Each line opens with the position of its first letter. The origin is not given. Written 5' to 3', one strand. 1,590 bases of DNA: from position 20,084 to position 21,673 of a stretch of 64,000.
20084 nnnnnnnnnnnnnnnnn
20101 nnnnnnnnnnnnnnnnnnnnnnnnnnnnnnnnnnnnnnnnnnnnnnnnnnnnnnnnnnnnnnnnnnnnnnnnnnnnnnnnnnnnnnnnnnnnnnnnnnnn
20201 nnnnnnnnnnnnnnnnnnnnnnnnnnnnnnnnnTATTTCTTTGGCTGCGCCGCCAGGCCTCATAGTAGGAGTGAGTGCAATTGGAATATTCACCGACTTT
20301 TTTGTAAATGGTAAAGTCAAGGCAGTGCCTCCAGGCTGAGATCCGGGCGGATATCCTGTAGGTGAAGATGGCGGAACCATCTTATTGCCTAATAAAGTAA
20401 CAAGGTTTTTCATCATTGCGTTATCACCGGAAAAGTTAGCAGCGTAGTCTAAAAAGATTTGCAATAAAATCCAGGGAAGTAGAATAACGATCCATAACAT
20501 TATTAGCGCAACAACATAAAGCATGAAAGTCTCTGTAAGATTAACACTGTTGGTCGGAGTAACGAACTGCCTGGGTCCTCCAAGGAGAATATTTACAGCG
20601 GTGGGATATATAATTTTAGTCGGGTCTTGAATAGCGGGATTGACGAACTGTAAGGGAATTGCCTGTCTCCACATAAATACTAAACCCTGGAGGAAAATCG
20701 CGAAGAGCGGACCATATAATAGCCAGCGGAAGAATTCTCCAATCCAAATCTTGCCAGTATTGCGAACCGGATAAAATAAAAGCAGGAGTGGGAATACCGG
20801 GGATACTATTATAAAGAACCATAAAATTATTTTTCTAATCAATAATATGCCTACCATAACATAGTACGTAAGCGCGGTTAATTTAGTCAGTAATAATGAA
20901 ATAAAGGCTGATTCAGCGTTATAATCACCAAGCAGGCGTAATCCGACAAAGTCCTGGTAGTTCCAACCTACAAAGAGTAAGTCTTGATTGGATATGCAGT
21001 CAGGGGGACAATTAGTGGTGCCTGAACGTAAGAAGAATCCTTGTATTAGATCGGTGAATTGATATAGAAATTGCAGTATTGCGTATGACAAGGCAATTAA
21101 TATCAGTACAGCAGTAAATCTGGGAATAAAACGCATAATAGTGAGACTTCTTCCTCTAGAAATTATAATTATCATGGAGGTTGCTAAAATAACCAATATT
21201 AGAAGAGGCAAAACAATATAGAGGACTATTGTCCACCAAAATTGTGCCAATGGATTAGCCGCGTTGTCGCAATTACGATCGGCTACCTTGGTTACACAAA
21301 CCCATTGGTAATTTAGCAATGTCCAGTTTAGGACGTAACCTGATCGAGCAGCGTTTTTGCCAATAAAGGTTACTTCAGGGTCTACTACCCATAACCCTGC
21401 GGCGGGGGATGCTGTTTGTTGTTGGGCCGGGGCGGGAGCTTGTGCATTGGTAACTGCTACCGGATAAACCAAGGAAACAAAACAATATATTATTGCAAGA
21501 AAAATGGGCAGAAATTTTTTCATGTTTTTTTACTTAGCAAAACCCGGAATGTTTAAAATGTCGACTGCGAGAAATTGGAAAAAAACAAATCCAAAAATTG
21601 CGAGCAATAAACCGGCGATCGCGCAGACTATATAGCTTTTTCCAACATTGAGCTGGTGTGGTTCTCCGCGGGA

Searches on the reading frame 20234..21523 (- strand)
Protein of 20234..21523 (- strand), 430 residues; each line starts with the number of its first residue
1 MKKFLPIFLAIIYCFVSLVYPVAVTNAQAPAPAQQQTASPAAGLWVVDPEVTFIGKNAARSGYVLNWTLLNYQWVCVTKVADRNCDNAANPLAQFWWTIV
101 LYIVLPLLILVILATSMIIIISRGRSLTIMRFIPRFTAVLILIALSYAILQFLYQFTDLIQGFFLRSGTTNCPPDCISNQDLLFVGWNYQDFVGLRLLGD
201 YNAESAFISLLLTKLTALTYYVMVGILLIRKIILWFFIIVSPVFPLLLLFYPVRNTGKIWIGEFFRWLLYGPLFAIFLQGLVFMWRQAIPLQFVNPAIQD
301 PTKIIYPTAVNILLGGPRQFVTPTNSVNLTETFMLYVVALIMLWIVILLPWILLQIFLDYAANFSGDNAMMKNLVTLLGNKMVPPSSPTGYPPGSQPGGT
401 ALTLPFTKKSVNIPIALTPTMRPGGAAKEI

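Call 24: find_homologous_proteins(query=window:20234-21523:-, max_evalue=0.001)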
Query seq(430 aa) (430 aa): 244 proteins with E <= 0.001 among 8000 candidates; the best 120 are listed.
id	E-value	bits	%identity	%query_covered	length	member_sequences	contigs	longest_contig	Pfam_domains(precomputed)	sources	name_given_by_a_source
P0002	2.3e-164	566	70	88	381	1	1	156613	-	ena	-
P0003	1.4e-155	537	64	93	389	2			-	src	-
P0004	5.7e-144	498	66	80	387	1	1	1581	PF04610.20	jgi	-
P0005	5.5e-134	466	57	97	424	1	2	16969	-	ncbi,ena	-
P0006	7.1e-132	459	57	88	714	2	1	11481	-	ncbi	-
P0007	3.8e-128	446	53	96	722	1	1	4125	-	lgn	-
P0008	1.5e-126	441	58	88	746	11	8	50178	-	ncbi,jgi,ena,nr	ncbi:MAG: hypothetical protein CO136_00995 [Candidatus Levybacteria bacterium CG_4_9_14_3_um_filter_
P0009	1.1e-125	438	53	91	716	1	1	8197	-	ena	-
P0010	1.6e-125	438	57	87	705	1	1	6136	-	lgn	-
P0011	7.4e-124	432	54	96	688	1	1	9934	-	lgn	-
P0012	1.2e-123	432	78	61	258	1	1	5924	PF19590.5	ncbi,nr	ncbi:hypothetical protein KJ980_01760, partial [Patescibacteria group bacterium]|nr:hypothetical pro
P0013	8.1e-123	429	52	100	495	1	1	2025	PF04610.20,PF19590.5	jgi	-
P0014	1.0e-122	428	51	98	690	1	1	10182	-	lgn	-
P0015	9.5e-122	425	52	95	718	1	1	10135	-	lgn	-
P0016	1.7e-121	424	54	95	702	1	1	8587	-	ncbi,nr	ncbi:MAG: hypothetical protein M1524_02780 [Patescibacteria group bacterium]|nr:hypothetical protein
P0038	3.1e-117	410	54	85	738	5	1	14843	PF04610.20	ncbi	-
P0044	6.9e-116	406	52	91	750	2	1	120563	-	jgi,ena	-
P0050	9.2e-115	402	55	81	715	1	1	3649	PF04610.20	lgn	-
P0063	1.5e-112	395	51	95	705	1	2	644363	-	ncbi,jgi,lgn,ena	-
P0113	3.9e-104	367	47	91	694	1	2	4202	PF04610.20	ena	-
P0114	7.4e-104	366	51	87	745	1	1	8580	PF04610.20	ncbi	-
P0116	2.0e-103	365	49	87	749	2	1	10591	PF04610.20,PF19590.5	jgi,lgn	-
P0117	2.6e-103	364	58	68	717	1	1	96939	-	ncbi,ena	-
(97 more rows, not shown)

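Call 26: find_encoding_contigs(protein=P0044, flank=10000, max_places=2)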
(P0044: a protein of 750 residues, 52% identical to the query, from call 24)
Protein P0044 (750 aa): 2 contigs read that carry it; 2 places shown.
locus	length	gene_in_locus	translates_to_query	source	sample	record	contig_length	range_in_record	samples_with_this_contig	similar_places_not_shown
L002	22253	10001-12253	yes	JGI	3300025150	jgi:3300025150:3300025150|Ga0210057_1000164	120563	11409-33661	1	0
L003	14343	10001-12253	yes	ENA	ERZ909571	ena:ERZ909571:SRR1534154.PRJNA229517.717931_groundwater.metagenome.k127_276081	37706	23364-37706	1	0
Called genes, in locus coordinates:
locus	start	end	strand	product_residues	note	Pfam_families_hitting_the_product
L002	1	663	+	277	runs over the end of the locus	PF01370:Epimerase (weak), PF00535:Glycos_transf_2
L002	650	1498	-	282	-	PF01026:TatD_DNase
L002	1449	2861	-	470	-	PF00133:tRNA-synt_1, PF09334:tRNA-synt_1g, PF00133:tRNA-synt_1, PF01406:tRNA-synt_1e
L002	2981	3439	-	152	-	PF01371:Trp_repressor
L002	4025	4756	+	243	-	PF03444:WHD_HrcA (weak), PF01628:HrcA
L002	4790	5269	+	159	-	PF01025:GrpE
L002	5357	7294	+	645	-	PF00012:HSP70, PF06723:MreB_Mbl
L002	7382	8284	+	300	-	PF00226:DnaJ, PF01556:DnaJ_C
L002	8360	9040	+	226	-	-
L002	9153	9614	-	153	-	PF01451:LMWPc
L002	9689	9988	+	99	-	PF18895:T4SS_pilin (weak)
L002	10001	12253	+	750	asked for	-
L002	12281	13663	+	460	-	-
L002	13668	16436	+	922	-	PF02861:Clp_N, PF13191:AAA_16 (weak), PF00004:AAA, PF17871:AAA_lid_9, PF00004:AAA, PF07724:AAA_2, PF07728:AAA_5, PF10431:ClpB_D2-small, +8 more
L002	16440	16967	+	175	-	PF22148:Fervidolysin_NPro-like (faint)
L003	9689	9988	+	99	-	PF18895:T4SS_pilin (weak)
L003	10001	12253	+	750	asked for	-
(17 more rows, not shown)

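Call 27: find_encoding_contigs(protein=P0117, flank=10000, max_places=2)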
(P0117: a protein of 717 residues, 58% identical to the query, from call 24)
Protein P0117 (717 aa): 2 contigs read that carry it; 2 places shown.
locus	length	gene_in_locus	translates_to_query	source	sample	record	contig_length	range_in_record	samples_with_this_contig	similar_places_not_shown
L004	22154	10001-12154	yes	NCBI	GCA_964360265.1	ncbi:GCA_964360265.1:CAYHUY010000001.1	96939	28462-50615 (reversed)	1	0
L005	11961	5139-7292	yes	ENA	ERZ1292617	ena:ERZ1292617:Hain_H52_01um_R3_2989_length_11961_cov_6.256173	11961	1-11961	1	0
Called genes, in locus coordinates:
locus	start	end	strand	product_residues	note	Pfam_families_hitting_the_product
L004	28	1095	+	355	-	PF00953:Glycos_transf_4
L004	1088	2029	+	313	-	PF01040:UbiA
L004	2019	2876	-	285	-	PF08308:PEGA, PF08239:SH3_3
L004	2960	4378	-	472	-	PF00133:tRNA-synt_1, PF01406:tRNA-synt_1e (faint), PF09334:tRNA-synt_1g, PF00133:tRNA-synt_1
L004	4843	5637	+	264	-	-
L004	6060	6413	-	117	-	PF22296:bAvd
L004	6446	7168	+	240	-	PF01628:HrcA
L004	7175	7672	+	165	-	PF01025:GrpE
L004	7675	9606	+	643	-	PF00012:HSP70, PF06723:MreB_Mbl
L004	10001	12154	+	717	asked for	-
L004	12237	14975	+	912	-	PF02861:Clp_N, PF13191:AAA_16 (weak), PF00004:AAA, PF17871:AAA_lid_9, PF00004:AAA, PF07724:AAA_2, PF07728:AAA_5, PF10431:ClpB_D2-small, +9 more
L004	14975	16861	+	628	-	PF22148:Fervidolysin_NPro-like, PF00082:Peptidase_S8, PF17210:SdrD_B (weak), PF13620:CarboxypepD_reg (weak), PF13715:CarbopepD_reg_2 (faint)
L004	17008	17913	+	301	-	PF00226:DnaJ, PF01556:DnaJ_C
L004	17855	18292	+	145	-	-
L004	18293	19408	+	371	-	PF00278:Orn_DAP_Arg_deC, PF01168:Ala_racemase_N, PF02784:Orn_Arg_deC_N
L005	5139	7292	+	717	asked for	-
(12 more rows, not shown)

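Call 28: find_encoding_contigs(protein=P0063, flank=10000, max_places=2)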
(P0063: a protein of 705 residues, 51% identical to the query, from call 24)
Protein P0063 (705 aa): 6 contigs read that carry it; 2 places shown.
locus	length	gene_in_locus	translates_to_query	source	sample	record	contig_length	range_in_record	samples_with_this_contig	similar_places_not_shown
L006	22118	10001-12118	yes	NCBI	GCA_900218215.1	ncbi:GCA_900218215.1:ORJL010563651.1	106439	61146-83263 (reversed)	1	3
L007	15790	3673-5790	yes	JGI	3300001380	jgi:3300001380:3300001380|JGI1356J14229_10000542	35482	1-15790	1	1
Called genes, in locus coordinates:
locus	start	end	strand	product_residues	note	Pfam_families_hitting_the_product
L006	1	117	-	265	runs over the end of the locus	PF01026:TatD_DNase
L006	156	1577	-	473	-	PF00133:tRNA-synt_1, PF09334:tRNA-synt_1g, PF00133:tRNA-synt_1, PF01406:tRNA-synt_1e (weak)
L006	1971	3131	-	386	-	-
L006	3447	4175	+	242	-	PF03444:WHD_HrcA (weak), PF01628:HrcA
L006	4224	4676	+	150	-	PF01025:GrpE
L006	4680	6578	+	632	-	PF00012:HSP70, PF06723:MreB_Mbl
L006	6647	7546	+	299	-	PF00226:DnaJ, PF01556:DnaJ_C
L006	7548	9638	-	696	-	-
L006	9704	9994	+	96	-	PF18895:T4SS_pilin (weak)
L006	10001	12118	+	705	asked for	-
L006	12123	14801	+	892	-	PF02861:Clp_N, PF13191:AAA_16 (weak), PF23569:NBD_SMAX1 (weak), PF00004:AAA, PF17871:AAA_lid_9, PF07724:AAA_2, PF07728:AAA_5, PF10431:ClpB_D2-small, +5 more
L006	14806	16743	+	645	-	-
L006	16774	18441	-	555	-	PF00753:Lactamase_B, PF12706:Lactamase_B_2 (weak), PF22505:RNase_J_b_CASP, PF07521:RMMBL (weak), PF17770:RNase_J_C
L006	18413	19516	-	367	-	PF13401:AAA_22 (faint), PF07728:AAA_5, PF00004:AAA, PF22667:Lon_lid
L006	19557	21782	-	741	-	PF01138:RNase_PH, PF03725:RNase_PH_C (weak), PF01138:RNase_PH, PF00013:KH_1, PF00575:S1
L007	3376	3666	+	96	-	PF18895:T4SS_pilin (weak)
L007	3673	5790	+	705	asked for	-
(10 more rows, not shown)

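Call 71: search_protein_families(library=pfam, alignment_id=A5, max_evalue=0.01)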
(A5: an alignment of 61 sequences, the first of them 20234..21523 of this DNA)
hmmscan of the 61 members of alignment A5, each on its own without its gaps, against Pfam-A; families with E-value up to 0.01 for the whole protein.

A. member 1, window:20234-21523:- (430 aa): 0 families

B. families by the number of members that match (of 61 scanned): 4 families
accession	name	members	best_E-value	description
PF04610.19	TrbL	34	2.2e-07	TrbL/VirB6 plasmid conjugal transfer protein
PF07705.17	CARDB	1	7.6e-06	CARDB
PF05934.16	MCLC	1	0.0022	Mid-1-related chloride channel (MCLC)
PF23169.1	HalD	1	0.0078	Halogenase D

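Call 72: search_solved_structures(query=A5, max_evalue=1, show_alignments=1)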
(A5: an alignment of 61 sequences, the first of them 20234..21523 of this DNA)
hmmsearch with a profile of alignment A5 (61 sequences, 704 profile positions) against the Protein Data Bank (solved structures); distinct sequences matched with E-value up to 1: 0.
